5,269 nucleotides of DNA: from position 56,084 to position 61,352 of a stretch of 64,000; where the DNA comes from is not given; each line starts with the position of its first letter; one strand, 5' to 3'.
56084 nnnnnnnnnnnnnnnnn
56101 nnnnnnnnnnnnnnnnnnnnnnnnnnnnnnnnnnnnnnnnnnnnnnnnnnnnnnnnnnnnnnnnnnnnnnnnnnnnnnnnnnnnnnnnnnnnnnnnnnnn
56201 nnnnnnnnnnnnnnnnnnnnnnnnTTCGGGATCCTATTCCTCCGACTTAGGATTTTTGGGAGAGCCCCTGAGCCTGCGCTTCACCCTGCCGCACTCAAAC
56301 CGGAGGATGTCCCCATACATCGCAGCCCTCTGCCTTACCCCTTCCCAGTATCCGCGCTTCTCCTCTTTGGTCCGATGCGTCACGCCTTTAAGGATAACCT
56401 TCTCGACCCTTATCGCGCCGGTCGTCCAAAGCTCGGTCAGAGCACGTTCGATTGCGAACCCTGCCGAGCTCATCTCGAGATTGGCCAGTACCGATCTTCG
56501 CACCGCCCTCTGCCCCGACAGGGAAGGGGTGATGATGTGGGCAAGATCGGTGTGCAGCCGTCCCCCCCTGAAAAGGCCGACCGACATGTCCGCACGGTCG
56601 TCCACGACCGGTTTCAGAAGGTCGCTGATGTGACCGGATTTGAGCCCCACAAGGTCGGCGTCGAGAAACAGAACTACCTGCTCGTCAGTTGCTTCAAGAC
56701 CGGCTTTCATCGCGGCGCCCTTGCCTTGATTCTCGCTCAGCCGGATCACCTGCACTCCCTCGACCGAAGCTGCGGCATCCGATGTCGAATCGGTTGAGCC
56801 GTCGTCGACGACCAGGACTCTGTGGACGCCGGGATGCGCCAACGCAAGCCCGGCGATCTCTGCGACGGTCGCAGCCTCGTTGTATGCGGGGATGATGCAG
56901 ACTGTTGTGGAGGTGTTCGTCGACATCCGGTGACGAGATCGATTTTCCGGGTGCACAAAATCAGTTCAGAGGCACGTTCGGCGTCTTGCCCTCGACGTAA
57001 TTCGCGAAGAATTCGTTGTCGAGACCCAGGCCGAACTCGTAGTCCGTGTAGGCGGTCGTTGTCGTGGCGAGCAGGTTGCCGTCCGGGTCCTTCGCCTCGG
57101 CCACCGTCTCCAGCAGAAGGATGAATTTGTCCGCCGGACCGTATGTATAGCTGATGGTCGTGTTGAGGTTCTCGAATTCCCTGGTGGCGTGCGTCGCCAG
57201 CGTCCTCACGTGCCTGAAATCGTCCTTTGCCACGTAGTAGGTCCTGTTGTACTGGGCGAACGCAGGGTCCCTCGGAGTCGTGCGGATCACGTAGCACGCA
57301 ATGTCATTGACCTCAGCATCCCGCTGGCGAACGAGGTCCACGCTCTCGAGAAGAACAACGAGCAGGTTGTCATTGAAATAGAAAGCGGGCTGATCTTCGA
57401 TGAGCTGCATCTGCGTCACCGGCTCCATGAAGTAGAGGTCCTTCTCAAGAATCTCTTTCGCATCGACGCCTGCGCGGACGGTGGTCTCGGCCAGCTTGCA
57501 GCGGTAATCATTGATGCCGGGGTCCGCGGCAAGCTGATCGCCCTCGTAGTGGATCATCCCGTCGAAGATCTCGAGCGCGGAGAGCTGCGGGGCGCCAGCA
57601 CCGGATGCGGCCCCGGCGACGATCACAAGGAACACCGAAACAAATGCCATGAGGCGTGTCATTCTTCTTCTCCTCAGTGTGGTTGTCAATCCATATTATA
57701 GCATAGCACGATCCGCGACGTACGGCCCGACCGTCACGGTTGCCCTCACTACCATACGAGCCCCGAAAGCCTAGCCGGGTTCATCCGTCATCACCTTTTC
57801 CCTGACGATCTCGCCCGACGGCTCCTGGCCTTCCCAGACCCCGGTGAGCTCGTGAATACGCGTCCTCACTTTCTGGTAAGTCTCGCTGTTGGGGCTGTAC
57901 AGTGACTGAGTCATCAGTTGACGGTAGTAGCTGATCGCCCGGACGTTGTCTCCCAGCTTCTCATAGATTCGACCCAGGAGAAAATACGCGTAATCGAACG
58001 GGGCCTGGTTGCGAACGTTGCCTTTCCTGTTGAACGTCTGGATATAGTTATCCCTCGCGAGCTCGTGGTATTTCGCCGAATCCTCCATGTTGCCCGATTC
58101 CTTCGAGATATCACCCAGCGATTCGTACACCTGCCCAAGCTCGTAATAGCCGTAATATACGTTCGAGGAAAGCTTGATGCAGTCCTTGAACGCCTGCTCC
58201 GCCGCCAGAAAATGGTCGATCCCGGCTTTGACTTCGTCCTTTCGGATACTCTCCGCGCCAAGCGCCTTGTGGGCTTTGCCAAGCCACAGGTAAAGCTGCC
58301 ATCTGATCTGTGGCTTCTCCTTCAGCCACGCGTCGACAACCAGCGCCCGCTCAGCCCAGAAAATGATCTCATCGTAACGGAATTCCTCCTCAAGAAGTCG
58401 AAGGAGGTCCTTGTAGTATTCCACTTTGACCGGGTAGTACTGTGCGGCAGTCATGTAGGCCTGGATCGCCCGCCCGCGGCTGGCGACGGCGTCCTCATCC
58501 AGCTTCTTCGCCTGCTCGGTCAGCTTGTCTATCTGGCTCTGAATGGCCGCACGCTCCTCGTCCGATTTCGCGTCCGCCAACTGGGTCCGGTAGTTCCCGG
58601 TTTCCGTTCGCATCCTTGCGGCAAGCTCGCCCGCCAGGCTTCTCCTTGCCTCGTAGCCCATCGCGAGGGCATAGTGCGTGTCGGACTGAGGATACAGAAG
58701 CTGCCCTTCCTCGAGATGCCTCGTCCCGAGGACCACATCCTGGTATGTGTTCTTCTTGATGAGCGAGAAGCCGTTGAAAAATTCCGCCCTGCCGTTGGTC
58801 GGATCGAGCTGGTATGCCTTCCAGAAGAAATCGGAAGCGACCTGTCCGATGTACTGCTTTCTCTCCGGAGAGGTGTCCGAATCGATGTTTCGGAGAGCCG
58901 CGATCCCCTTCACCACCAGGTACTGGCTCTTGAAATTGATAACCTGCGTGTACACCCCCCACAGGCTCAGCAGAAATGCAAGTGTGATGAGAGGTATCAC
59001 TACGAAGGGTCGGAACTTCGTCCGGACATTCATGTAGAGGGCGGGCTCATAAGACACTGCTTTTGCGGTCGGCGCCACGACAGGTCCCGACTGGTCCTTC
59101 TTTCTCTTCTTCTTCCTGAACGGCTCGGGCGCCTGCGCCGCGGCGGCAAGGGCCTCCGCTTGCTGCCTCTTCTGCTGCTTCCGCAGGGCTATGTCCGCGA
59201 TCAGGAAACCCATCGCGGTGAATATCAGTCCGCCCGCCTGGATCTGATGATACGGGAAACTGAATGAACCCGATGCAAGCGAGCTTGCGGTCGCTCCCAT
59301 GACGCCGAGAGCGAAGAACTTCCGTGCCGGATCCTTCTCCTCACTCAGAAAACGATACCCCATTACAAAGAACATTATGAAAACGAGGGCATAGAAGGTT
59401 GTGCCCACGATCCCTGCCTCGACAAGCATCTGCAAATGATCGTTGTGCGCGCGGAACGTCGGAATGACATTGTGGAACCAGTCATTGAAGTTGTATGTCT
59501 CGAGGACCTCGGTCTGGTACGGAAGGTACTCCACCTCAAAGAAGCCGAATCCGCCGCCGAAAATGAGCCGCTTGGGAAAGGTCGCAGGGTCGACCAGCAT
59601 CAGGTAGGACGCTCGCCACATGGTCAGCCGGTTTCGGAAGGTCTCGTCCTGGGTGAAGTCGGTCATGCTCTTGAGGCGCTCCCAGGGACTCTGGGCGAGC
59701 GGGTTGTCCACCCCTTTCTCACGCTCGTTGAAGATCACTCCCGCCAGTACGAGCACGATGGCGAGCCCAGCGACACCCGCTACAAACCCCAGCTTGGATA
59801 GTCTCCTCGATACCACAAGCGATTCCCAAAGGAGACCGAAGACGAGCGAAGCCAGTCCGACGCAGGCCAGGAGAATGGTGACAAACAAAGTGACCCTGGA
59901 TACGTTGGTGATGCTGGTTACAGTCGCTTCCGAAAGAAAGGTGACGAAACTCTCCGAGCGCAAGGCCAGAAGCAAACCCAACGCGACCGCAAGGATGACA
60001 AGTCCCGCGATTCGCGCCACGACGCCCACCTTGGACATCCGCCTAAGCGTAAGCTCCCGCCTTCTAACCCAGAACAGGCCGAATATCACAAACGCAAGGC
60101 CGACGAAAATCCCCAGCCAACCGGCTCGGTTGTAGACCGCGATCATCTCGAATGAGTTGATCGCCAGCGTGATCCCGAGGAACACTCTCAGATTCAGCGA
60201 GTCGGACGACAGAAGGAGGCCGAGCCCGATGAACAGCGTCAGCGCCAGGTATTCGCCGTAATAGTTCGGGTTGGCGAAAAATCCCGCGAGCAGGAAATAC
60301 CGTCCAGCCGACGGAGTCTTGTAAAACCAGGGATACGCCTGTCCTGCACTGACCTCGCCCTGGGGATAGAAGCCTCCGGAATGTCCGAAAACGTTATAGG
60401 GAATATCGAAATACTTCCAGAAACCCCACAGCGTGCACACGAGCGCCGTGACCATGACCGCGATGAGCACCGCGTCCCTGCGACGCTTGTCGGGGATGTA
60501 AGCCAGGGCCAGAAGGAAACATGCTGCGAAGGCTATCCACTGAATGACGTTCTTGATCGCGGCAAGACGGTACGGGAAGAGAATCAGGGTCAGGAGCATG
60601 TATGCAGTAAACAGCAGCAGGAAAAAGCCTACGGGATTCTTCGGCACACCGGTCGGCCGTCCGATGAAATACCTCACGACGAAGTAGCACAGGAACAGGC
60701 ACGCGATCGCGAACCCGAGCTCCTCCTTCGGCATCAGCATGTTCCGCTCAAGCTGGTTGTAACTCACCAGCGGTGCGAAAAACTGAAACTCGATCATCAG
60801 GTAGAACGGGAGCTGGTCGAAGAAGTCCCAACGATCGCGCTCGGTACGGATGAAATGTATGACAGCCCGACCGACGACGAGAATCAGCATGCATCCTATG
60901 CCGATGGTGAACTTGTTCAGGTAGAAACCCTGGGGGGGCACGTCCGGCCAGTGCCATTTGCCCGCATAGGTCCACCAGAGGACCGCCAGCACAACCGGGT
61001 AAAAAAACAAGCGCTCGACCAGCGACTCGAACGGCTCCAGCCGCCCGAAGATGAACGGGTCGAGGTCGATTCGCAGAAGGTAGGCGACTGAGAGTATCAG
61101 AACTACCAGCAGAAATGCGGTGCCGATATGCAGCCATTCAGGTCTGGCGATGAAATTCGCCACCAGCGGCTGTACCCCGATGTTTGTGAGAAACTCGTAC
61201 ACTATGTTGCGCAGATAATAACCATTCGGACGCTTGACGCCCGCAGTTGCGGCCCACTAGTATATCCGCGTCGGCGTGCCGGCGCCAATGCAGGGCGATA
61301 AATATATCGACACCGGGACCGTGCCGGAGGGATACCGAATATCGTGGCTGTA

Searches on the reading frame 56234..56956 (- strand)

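Call 101: search_protein_families(library=pfam, proteins=[window:56234-56956:-], max_evalue=0.001)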
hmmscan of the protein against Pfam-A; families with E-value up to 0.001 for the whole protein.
window:56234-56956:- (240 aa): 4 families
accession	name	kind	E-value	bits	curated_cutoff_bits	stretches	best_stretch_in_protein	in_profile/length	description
PF00535.33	Glycos_transf_2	-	2.3e-24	86.7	23.3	1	20-142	2-128/168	Glycosyl transferase family 2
PF13641.12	Glyco_tranf_2_3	-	1.6e-07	32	27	1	20-103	5-98/230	Glycosyltransferase like family 2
PF12804.13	NTP_transf_3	-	5e-06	27.2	27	1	38-136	33-130/160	MobA-like NTP transferase domain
PF13704.12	Glyco_tranf_2_4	-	0.00016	22.5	27.5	1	26-101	2-81/98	Glycosyl transferase family 2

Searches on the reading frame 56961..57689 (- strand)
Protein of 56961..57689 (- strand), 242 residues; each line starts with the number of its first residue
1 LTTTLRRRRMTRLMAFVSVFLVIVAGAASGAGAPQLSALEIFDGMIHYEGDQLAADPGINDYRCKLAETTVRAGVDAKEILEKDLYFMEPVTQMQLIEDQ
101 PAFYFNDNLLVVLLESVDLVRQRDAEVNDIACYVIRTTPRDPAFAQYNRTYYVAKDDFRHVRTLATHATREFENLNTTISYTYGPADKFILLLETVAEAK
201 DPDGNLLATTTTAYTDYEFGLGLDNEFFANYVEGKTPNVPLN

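Call 101: search_protein_families(library=pfam, proteins=[window:56961-57689:-], max_evalue=0.001)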
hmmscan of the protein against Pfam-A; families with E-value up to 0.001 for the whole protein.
window:56961-57689:- (242 aa): 1 family
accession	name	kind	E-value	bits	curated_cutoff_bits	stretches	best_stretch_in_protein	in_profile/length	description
PF17131.11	LolA_like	-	0.00059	20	30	0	122-229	76-178/184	Outer membrane lipoprotein-sorting protein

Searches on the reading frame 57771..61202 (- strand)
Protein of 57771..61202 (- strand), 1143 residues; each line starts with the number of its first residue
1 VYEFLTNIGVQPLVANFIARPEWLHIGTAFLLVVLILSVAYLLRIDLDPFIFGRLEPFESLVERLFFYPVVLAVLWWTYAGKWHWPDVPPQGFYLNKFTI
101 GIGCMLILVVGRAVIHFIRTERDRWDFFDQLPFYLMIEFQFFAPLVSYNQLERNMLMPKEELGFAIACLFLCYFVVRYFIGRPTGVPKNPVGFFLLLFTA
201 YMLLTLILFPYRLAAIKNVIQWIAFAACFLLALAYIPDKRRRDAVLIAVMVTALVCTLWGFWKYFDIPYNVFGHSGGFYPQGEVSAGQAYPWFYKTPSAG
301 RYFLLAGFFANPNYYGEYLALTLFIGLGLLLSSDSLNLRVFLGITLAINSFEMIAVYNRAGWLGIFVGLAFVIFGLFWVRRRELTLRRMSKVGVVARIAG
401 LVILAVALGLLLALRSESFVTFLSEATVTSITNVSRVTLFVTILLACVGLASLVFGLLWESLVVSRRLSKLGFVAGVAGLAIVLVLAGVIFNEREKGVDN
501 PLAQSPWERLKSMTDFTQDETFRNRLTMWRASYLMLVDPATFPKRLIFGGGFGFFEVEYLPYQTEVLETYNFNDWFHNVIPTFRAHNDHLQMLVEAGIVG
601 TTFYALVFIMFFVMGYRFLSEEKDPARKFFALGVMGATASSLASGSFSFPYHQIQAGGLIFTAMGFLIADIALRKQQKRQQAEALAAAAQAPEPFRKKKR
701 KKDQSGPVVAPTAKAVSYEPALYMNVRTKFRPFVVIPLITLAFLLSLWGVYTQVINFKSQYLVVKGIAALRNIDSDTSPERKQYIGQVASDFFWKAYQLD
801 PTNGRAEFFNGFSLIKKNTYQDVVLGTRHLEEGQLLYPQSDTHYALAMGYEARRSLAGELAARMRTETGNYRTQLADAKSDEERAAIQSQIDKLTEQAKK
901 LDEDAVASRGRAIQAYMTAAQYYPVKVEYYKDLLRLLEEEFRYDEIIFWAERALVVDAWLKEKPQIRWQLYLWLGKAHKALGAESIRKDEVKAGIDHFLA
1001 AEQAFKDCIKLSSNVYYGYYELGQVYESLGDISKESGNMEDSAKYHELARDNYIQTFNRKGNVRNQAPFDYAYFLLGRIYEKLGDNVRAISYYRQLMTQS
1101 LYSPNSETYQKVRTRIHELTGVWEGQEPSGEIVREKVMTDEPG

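Call 8: search_protein_families(library=pfam, proteins=[window:57771-61202:-], max_evalue=0.01)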
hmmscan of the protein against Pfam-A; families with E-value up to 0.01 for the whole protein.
window:57771-61202:- (1143 aa): 6 families
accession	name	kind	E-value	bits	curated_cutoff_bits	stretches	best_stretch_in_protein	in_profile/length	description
PF04932.20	Wzy_C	-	1.7e-08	34.8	31.7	1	449-604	18-148/149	O-Antigen ligase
PF13431.12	TPR_17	-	2.1e-05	24.9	24.4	0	1004-1032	1-29/34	Tetratricopeptide repeat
PF13176.12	TPR_7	-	4.5e-05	23.7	27.9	1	1072-1098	1-27/36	Tetratricopeptide repeat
PF13181.12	TPR_8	-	0.0022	18.5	25.7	1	1072-1096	3-27/34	Tetratricopeptide repeat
PF13174.12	TPR_6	-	0.0048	17.9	26.3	1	1071-1098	1-28/33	Tetratricopeptide repeat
PF07719.23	TPR_2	-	0.0072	16.8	27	1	1071-1096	2-27/34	Tetratricopeptide repeat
